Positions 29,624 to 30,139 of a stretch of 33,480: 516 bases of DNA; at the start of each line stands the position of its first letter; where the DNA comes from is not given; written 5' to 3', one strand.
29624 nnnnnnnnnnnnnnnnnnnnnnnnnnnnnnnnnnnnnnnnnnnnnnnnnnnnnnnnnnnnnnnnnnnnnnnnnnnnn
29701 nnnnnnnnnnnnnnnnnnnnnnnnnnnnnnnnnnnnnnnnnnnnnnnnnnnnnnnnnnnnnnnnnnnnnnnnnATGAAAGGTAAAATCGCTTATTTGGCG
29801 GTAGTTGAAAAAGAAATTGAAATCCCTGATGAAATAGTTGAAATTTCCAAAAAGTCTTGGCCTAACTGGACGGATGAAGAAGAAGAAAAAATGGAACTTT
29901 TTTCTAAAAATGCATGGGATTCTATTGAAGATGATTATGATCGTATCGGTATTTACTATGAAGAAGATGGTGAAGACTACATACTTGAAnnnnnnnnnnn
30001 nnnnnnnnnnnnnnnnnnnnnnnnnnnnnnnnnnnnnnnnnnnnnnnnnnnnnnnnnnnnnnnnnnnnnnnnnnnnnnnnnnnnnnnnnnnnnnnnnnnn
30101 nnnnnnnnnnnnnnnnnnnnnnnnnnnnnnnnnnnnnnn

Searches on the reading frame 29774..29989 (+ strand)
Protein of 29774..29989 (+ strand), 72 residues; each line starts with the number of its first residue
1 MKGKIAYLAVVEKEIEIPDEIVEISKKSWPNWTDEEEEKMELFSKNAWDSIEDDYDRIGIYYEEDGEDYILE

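Call 12: search_protein_families(library=pfam, max_evalue=1, proteins=[window:29774-29989:+])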
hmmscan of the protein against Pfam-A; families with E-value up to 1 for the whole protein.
window:29774-29989:+ (72 aa): 0 families

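Call 13: search_protein_families(library=phrogs, max_evalue=1, proteins=[window:29774-29989:+])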
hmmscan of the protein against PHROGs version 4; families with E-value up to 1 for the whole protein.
window:29774-29989:+ (72 aa): 1 family
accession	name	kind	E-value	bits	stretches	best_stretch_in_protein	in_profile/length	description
phrog_37969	-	unknown function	0.054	14.3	1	31-63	3-35/58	-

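Call 96: search_protein_families(library=padloc, max_evalue=0.1, proteins=[window:29774-29989:+])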
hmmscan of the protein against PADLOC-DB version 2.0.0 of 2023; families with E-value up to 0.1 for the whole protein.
window:29774-29989:+ (72 aa): 0 families

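Call 97: search_protein_families(library=ncbifam, max_evalue=0.1, proteins=[window:29774-29989:+])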
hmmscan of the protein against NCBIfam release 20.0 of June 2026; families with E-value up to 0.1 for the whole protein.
window:29774-29989:+ (72 aa): 0 families
